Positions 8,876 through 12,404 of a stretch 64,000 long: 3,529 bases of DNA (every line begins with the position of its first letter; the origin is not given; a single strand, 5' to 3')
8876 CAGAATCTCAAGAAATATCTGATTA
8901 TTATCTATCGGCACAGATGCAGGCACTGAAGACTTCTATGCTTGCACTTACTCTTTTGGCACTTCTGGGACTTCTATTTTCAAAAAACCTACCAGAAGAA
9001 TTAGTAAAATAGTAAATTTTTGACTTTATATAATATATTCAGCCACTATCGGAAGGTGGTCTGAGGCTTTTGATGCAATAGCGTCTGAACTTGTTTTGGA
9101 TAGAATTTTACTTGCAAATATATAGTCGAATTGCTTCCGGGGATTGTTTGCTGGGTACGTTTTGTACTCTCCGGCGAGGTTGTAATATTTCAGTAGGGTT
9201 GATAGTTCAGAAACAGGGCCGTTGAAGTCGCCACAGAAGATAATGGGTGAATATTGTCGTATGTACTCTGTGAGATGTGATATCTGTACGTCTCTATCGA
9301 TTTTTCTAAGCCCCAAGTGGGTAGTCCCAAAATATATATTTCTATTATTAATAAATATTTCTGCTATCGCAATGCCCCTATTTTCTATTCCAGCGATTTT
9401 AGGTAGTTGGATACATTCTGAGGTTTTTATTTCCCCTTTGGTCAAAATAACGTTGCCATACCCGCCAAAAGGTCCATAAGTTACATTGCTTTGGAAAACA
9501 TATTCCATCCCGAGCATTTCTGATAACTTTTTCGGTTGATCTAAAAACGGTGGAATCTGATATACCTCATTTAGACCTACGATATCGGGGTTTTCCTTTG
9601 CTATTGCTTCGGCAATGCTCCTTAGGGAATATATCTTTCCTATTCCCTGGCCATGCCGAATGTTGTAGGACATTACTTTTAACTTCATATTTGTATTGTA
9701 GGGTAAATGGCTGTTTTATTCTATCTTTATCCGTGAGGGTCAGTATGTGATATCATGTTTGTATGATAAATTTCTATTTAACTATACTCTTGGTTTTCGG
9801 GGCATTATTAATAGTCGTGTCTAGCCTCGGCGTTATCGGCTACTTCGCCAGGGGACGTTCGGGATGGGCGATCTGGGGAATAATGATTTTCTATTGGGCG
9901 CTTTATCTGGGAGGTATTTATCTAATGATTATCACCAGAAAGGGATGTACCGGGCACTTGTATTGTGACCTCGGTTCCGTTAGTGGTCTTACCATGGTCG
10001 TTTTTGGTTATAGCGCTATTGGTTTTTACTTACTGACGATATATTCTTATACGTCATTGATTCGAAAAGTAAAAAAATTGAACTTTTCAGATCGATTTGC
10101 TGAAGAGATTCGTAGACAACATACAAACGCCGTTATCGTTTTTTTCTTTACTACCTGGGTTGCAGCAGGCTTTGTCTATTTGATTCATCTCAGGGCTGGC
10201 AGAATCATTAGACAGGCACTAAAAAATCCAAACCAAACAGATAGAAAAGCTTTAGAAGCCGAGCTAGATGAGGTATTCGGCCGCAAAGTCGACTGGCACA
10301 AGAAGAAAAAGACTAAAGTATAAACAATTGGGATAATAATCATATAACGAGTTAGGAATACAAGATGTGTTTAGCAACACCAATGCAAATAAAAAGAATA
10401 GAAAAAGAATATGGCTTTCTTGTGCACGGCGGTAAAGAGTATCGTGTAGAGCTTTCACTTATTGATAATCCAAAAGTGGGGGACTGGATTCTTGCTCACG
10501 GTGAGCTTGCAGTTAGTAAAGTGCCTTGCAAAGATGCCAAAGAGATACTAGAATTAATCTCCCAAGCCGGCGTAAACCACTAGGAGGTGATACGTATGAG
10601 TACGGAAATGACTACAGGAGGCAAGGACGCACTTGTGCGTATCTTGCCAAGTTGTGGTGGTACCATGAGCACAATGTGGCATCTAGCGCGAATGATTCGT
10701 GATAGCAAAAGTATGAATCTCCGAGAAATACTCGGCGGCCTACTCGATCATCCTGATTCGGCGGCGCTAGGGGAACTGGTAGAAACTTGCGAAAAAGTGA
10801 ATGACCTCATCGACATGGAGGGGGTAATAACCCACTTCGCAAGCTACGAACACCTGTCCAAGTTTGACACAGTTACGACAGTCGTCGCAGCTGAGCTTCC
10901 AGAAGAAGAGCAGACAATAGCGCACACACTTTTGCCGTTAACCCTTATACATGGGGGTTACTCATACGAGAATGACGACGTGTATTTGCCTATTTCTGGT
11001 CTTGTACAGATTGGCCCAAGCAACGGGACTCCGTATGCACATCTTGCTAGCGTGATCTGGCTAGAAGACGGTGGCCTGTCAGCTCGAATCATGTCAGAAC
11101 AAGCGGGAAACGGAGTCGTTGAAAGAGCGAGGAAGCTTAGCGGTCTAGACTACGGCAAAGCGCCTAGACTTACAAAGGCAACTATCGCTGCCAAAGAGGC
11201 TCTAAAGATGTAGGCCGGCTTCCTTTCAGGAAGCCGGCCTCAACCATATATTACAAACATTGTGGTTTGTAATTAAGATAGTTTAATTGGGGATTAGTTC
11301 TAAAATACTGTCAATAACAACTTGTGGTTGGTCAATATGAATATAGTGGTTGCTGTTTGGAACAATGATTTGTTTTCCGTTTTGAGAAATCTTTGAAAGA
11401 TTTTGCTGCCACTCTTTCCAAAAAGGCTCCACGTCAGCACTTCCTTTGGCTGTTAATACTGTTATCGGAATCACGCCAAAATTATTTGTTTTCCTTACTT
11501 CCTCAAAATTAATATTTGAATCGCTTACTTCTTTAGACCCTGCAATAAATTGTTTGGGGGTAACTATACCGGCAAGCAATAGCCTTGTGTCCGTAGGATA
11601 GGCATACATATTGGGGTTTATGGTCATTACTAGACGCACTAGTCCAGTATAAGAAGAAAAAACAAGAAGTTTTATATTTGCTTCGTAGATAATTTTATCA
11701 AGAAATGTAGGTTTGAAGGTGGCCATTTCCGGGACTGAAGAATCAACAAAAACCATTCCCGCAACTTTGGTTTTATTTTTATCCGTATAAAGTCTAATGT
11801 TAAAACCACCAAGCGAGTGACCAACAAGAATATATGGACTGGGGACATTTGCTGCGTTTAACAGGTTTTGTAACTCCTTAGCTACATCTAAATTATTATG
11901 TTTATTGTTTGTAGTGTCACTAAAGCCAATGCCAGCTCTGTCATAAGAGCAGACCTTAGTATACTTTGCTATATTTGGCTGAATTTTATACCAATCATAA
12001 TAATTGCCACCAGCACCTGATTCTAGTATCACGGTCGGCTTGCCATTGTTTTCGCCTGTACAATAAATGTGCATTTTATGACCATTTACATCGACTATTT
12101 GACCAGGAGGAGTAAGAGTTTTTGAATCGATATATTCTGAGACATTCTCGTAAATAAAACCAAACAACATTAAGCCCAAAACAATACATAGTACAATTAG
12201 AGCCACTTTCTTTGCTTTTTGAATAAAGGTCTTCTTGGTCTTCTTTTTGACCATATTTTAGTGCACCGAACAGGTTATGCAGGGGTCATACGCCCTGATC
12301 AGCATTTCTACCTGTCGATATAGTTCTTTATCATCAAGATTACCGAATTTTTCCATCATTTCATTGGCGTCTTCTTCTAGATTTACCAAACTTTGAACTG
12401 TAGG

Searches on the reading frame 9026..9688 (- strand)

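Call 3: search_protein_families(library=pfam, proteins=[window:9026-9688:-], max_evalue=0.01)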
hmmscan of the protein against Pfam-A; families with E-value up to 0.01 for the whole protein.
window:9026-9688:- (220 aa): 2 families
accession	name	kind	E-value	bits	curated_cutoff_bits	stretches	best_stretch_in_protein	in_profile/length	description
PF03372.29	Exo_endo_phos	-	6.2e-18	65.8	24.5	1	6-211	1-225/225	Endonuclease/Exonuclease/phosphatase family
PF14529.12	Exo_endo_phos_2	-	0.00084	19.6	27.4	0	131-158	13-42/117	Endonuclease-reverse transcriptase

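Call 4: search_protein_families(library=ncbifam, proteins=[window:9026-9688:-], max_evalue=0.01)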
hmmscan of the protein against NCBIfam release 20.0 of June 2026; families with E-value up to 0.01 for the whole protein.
window:9026-9688:- (220 aa): 5 families
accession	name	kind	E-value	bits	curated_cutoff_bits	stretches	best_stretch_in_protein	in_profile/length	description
TIGR00633.1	xth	equivalog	3.2e-07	30.1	99.05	1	3-156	1-151/255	exodeoxyribonuclease III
NF003842.0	PRK05421.1-4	equivalog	1.9e-05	24.2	144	1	135-218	164-255/259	endonuclease/exonuclease/phosphatase family protein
NF045851.1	mem_nucl_MnuA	subfamily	5.4e-05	23.3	185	0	6-43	2-42/317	MnuA family membrane nuclease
NF003840.0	PRK05421.1-2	equivalog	0.00019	20.6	163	1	132-217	185-277/282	endonuclease/exonuclease/phosphatase family protein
NF003841.0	PRK05421.1-3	equivalog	0.0096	15.4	223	0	135-218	169-258/261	endonuclease/exonuclease/phosphatase family protein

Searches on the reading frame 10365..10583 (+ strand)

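Call 3: search_protein_families(library=pfam, proteins=[window:10365-10583:+], max_evalue=0.01)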
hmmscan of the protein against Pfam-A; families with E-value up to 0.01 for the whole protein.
window:10365-10583:+ (72 aa): 1 family
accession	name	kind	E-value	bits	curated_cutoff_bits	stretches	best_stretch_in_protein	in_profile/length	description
PF01455.23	HupF_HypC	-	4.9e-16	59.1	28.5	1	1-64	1-64/65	HupF/HypC family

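Call 4: search_protein_families(library=ncbifam, proteins=[window:10365-10583:+], max_evalue=0.01)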
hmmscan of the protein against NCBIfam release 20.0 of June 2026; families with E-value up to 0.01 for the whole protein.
window:10365-10583:+ (72 aa): 2 families
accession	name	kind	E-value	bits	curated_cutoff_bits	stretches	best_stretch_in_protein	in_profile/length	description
TIGR00074.1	hypC_hupF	subfamily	6.6e-14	51.6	48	1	1-67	1-67/80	HypC/HybG/HupF family hydrogenase formation chaperone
NF007712.0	PRK10409.1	equivalog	5.9e-05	23.3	136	1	1-65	1-71/90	HypC/HybG/HupF family hydrogenase formation chaperone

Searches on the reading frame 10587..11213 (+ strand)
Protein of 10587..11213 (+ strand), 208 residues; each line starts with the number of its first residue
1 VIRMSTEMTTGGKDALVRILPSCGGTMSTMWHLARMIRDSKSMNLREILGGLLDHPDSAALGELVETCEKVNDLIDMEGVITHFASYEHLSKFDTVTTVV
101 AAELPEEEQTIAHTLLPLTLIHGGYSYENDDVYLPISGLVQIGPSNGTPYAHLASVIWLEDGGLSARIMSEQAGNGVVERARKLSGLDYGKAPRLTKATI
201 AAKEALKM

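Call 3: search_protein_families(library=pfam, proteins=[window:10587-11213:+], max_evalue=0.01)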
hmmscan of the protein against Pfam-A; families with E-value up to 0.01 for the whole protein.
window:10587-11213:+ (208 aa): 0 families

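Call 4: search_protein_families(library=ncbifam, proteins=[window:10587-11213:+], max_evalue=0.01)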
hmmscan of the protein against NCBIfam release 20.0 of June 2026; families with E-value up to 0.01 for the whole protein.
window:10587-11213:+ (208 aa): 0 families

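Call 38: find_homologous_proteins(query=window:10587-11213:+)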
Query window:10587-11213:+ (208 aa): 9 proteins with E <= 0.001 among 380 candidates.
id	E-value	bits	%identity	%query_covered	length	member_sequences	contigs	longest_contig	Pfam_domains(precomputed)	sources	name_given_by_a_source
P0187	8.1e-132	455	100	100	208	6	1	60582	-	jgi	-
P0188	9.0e-85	302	69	98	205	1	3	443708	-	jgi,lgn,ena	-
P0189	5.1e-82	293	65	99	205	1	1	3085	-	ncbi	-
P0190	5.4e-82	292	67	97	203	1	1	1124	-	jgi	jgi:hypothetical protein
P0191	3.3e-80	287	65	98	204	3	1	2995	-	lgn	-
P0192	1.2e-76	275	63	93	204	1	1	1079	-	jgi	jgi:hypothetical protein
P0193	2.4e-73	264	63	94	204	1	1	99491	-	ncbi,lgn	-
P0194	8.5e-72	259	60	99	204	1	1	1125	-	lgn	-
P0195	1.3e-64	236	57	94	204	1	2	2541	-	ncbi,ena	-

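Call 45: predict_structure(alignment_id=A4)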
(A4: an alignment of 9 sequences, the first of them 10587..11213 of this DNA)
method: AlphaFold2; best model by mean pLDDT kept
length: 208 residues; sequences in the alignment: 9
mean_pLDDT: 60.3   pTM: 0.54
mean pLDDT of the five models: 60.3, 53.0, 51.6, 42.4, 38.1
residues with pLDDT >= 90: 13; 70-90: 51; 50-70: 83; < 50: 61
segments of 3 or more residues with pLDDT < 50: 24-26, 96-98, 115-132, 138-161, 201-208
pLDDT, mean of each block of 10 residues (from residue 1): 75 73 53 77 92 78 81 78 62 52 66 47 35 47 33 39 51 58 64 57 45
secondary structure, 60 per line:
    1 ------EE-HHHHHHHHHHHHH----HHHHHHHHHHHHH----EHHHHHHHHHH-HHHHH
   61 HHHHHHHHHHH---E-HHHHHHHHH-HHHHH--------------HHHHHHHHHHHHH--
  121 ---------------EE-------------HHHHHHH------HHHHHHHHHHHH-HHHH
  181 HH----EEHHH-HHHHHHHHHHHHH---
elements in order: H10-22 H27-39 H45-54 H56-71 H77-85 H87-91 H106-118 H151-157 H164-175 H177-182 H193-205
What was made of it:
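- Tried and rejected: First AF2 model of U208 (call 45).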

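Call 46: search_protein_representatives(alignment_id=A4)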
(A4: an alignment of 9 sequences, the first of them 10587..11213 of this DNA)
Query: 9 sequences, 205 profile positions. Proteins with E-value up to 0.001 (for the whole library): 21; up to 1e-10: 14; up to 1e-30: 5. The best 21 are listed.
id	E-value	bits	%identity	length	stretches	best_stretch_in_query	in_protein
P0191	2.4e-103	360.4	-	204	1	1-203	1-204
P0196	3.0e-62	226.2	-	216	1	1-204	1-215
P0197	2.2e-59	216.8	-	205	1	1-203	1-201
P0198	5.9e-54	199.1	-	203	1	1-205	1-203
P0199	4.2e-47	176.7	-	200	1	3-204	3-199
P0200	1.7e-18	83.2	-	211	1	2-204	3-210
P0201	5.0e-15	71.9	-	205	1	5-203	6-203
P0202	6.0e-15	71.7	-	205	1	4-204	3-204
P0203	5.4e-14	68.5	-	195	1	58-203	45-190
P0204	1.2e-13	67.4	-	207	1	8-204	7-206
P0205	8.2e-13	64.7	-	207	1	5-205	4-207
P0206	2.1e-12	63.3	-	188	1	70-201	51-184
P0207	6.2e-12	61.8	-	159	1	67-204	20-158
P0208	7.7e-12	61.5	-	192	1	4-204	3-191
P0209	2.4e-10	56.6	-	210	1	57-203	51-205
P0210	4.9e-09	52.4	-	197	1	45-204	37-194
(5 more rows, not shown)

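Call 49: find_encoding_contigs(protein=P0200, flank=8000, max_places=2)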
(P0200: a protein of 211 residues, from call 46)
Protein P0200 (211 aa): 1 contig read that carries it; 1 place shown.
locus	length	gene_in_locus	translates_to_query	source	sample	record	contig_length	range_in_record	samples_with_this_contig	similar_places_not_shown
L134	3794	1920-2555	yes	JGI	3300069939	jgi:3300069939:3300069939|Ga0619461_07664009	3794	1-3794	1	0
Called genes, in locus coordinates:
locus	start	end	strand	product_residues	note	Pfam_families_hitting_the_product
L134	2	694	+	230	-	?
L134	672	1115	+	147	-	PF13083:KH_KhpA-B (weak), PF01424:R3H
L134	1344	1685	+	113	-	-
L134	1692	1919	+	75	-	PF01455:HupF_HypC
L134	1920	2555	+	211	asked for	-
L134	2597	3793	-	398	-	?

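Call 51: find_encoding_contigs(protein=P0203, flank=8000, max_places=2)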
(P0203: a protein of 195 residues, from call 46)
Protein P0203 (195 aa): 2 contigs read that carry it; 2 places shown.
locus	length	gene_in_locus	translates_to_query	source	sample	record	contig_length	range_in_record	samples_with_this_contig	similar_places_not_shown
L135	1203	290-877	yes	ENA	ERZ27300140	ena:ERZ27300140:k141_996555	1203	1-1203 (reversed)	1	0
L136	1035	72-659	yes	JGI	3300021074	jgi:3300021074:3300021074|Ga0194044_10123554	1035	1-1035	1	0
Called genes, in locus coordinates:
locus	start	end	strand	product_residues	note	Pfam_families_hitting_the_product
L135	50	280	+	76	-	PF01455:HupF_HypC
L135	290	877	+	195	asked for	-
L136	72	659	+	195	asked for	-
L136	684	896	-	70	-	-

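Call 52: find_encoding_contigs(protein=P0210, flank=8000, max_places=2)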
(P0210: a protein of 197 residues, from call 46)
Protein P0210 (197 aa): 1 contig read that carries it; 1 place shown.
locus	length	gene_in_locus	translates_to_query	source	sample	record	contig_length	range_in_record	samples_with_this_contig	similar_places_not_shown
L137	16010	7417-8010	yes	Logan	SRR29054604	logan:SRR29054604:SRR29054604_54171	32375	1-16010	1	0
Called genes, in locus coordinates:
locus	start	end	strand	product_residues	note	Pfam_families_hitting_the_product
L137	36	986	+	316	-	PF01979:Amidohydro_1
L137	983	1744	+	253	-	PF00215:OMPdecase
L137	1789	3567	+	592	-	PF00009:GTP_EFTU, PF01926:MMR_HSR1 (weak), PF03144:GTP_EFTU_D2, PF00679:EFG_C, PF06421:LepA_C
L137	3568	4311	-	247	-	PF02535:Zip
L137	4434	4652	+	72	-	-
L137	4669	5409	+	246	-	-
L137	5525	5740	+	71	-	PF01455:HupF_HypC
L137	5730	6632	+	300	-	PF00892:EamA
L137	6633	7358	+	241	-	PF19927:DUF6390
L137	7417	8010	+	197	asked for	-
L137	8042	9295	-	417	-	PF00374:NiFeSe_Hases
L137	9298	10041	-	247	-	PF01058:Oxidored_q6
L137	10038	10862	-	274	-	PF00970:FAD_binding_6, PF00175:NAD_binding_1, PF10418:DHODB_Fe-S_bind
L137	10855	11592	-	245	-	PF13534:Fer4_17 (faint), PF17179:Fer4_22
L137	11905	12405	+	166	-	PF02677:QueH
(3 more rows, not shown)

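Call 53: predict_structure(alignment_id=A5)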
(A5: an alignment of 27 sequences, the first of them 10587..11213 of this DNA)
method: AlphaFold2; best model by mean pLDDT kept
length: 208 residues; sequences in the alignment: 27
mean_pLDDT: 96.1   pTM: 0.92
mean pLDDT of the five models: 96.1, 95.4, 95.3, 94.7, 94.4
residues with pLDDT >= 90: 196; 70-90: 10; 50-70: 2; < 50: 0
segments of 3 or more residues with pLDDT < 50: none
pLDDT, mean of each block of 10 residues (from residue 1): 87 98 95 98 97 89 96 98 97 91 96 98 97 98 97 98 98 97 98 98 97
secondary structure, 60 per line:
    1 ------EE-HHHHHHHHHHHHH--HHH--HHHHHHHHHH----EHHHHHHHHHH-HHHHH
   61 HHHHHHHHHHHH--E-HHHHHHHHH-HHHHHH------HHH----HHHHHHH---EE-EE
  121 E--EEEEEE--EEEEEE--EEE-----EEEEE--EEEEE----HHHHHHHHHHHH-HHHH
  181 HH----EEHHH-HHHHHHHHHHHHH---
elements in order: H10-22 H30-39 H45-54 H56-72 H77-85 H87-92 H106-112 E119-121 E124-129 E132-137 E140-142 E148-152 E155-159 H164-175 H177-182 H193-205
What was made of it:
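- Tried and rejected: Adding distant members raised it to pLDDT 96 (call 53).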

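Call 57: fold_search(model_id=the predicted structure, library=pdb)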
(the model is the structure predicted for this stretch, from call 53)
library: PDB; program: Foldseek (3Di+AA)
matches with E <= 10: 67; with E <= 0.001: 0
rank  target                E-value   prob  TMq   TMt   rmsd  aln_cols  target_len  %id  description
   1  7pfo_A                9.8e-01  0.04  0.14  0.07  26.1       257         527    7  Core human replisome (released 2021-11-10)
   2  1s1f                  9.8e-01  0.02  0.10  0.08  17.0       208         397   10  Crystal Structure of Streptomyces Coelicolor A3(2) CYP158A2 from antibiotic biosynthetic pathways (released 2005-01-11)
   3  4d6z                  9.8e-01  0.02  0.12  0.07  19.5       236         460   10  Cytochrome P450 3A4 bound to imidazole and an inhibitor (released 2015-09-23)
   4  9jip                  1.3e+00  0.02  0.15  0.10  16.7       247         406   12  CYP105A1 R84A complexed with flufenamic acid (FLF) (released 2025-04-23)
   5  7qhs_F                1.4e+00  0.06  0.20  0.09  26.3       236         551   10  S. cerevisiae CMGE nucleating origin DNA melting (released 2022-06-15)
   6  2x7y_B                1.5e+00  0.01  0.12  0.07  19.0       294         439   11  P450 BM3 F87A in complex with DMSO (released 2011-03-23)
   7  5x4z_G                1.8e+00  0.08  0.12  0.14  10.3        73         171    8  RNA Polymerase II from Komagataella Pastoris (Type-1 crystal) (released 2017-05-17)
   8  5n9d_B                2.2e+00  0.02  0.15  0.05  19.5       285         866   10  Crystal Structure of Drosophila DHX36 helicase in complex with GGGTTAGGGT (released 2018-03-14)
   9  5tzn_W                2.3e+00  0.04  0.13  0.18   7.4        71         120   10  Structure of the viral immunoevasin m12 (Smith) bound to the natural killer cell receptor NKR-P1B (B6) (released 2017-05-24)
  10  3h0g_G                2.6e+00  0.06  0.13  0.15   6.6        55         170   14  RNA Polymerase II from Schizosaccharomyces pombe (released 2009-08-25)
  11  5n8r_A                2.8e+00  0.02  0.15  0.07  18.9       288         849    8  Crystal Structure of Drosophilia DHX36 helicase in complex with GAGCACTGC (released 2018-03-14)
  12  5n8r_B                2.9e+00  0.01  0.15  0.05  19.4       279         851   10  Crystal Structure of Drosophilia DHX36 helicase in complex with GAGCACTGC (released 2018-03-14)
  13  5tzn_A                4.0e+00  0.03  0.13  0.18   7.2        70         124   10  Structure of the viral immunoevasin m12 (Smith) bound to the natural killer cell receptor NKR-P1B (B6) (released 2017-05-24)
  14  8p5e_F                4.8e+00  0.04  0.17  0.08   9.4       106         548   13  S. cerevisiae nexus-sCMGE after DNA replication initiation (released 2024-05-29)
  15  8p63_F                4.8e+00  0.02  0.16  0.07  25.2       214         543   12  S. cerevisiae consensus-sCMGE on ssDNA after DNA replication initiation (released 2024-05-29)
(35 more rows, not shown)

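Call 79: search_solved_structures(query=A5, max_evalue=10)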
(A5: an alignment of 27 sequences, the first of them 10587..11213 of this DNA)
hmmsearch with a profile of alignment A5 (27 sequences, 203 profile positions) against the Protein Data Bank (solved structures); distinct sequences matched with E-value up to 10: 1.
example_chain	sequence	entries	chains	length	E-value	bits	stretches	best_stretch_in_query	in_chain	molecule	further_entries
1quu_A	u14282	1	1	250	0.35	13.9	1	155-193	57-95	HUMAN SKELETAL MUSCLE ALPHA-ACTININ 2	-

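Call 80: search_protein_families(library=pfam, alignment_id=A5, max_evalue=1)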
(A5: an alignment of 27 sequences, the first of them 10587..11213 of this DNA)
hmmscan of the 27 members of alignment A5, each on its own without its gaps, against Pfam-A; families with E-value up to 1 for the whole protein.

A. member 1, window:10587-11213:+ (208 aa): 0 families

B. families by the number of members that match (of 27 scanned): 8 families
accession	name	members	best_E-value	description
PF10957.13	Spore_Cse60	1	0.012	Sporulation protein Cse60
PF01168.26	Ala_racemase_N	1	0.019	Alanine racemase, N-terminal domain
PF24571.2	HEAT_SCC3-SA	1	0.03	Cohesin subunit SCC3/SA, HEAT-repeats domain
PF06819.16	Arc_PepC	1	0.08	Archaeal Peptidase A24 C-terminal Domain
PF12916.12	DUF3834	1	0.082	Protein of unknown function (DUF3834)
PF04255.20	DUF433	1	0.092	Protein of unknown function (DUF433)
PF20423.3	AceK_regulatory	1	0.2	Isocitrate dehydrogenase kinase/phosphatase (AceK), regulatory domain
PF11238.13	DUF3039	1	0.27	Protein of unknown function (DUF3039)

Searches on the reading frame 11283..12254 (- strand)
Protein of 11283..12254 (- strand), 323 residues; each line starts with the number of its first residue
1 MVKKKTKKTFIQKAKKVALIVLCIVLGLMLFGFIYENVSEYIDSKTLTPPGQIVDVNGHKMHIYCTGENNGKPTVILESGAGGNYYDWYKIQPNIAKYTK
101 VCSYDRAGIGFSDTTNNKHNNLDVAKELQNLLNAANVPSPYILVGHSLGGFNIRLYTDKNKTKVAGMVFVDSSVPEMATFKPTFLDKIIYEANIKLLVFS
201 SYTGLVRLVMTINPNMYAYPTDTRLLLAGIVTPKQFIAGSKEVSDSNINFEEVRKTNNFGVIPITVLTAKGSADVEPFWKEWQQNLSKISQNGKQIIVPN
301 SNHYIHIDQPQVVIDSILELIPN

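Call 3: search_protein_families(library=pfam, proteins=[window:11283-12254:-], max_evalue=0.01)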
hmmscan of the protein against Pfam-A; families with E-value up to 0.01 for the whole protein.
window:11283-12254:- (323 aa): 5 families
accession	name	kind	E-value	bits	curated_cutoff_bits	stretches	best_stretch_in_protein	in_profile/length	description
PF00561.26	Abhydrolase_1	-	8.7e-19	68.6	25.8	1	73-178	1-110/245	alpha/beta hydrolase fold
PF12697.13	Abhydrolase_6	-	1.4e-11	46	26.3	1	76-315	2-216/217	Alpha/beta hydrolase family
PF12146.15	Hydrolase_4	-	6.7e-06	26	27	1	100-170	33-107/239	Serine aminopeptidase, S33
PF12695.13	Abhydrolase_5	-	0.00016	22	27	1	129-177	47-93/164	Alpha/beta hydrolase family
PF06342.18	DUF1057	-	0.0015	18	21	0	48-172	13-135/297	Alpha/beta hydrolase of unknown function (DUF1057)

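Call 4: search_protein_families(library=ncbifam, proteins=[window:11283-12254:-], max_evalue=0.01)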
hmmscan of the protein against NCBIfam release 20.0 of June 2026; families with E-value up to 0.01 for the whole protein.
window:11283-12254:- (323 aa): 18 families
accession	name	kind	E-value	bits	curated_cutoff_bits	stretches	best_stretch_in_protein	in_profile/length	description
TIGR03056.1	bchO_mg_che_rel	equivalog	3.1e-11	42.8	172.55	1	53-154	10-111/278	alpha/beta fold hydrolase BchO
NF011457.0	PRK14875.1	equivalog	3.9e-10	39.2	307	1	37-167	98-226/372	acetoin dehydrogenase dihydrolipoyllysine-residue acetyltransferase subunit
NF002938.0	PRK03592.1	equivalog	7.6e-10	38.6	241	1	52-178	13-135/298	haloalkane dehalogenase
TIGR02427.1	protocat_pcaD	equivalog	6.3e-09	35.6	255.85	1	61-173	2-113/251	3-oxoadipate enol-lactonase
TIGR03611.1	RutD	equivalog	1.5e-08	34.3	238.5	1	68-168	9-109/258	pyrimidine utilization protein D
NF045632.1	hydroxlase_HsaD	equivalog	2e-08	33.5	400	1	51-171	14-136/290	4,5:9,10-diseco-3-hydroxy-5,9,17-trioxoandrosta-1(10),2-diene-4-oate hydrolase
TIGR01250.1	pro_imino_pep_2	subfamily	5.4e-08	32.8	167.65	1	53-174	6-130/288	proline iminopeptidase-family hydrolase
NF051488.1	bifunc_PcaDC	exception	2.2e-07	30.4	390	1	62-173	3-112/375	bifunctional 3-oxoadipate enol-lactonase/4-carboxymuconolactone decarboxylase PcaDC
NF008340.0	PRK11126.1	equivalog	2.8e-07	30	261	1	67-157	9-95/255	2-succinyl-6-hydroxy-2,4-cyclohexadiene-1-carboxylate synthase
NF051487.1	bifunc_PcaCD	exception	5.3e-07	29.1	430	1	60-173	157-272/413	bifunctional 4-carboxymuconolactone decarboxylase/3-oxoadipate enol-lactonase PcaCD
TIGR03695.1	menH_SHCHC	equivalog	8.1e-07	28.7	208.55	1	73-172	3-104/252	2-succinyl-6-hydroxy-2,4-cyclohexadiene-1-carboxylate synthase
NF050089.1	i_nPHAscl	equivalog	1.4e-06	27.6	300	0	69-172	15-117/288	intracellular short-chain-length polyhydroxyalkanoate depolymerase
NF004514.1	PRK05855.1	equivalog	0.00012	20.8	455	1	54-163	5-115/578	SDR family oxidoreductase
NF045948.1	ProImpepThrmp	equivalog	0.00025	20.6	500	1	55-175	8-133/291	proline iminopeptidase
NF053693.1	esterase_mleCBF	exception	0.00071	19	564.5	0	52-189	4-144/279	CBF family alpha/beta fold macrolide esterase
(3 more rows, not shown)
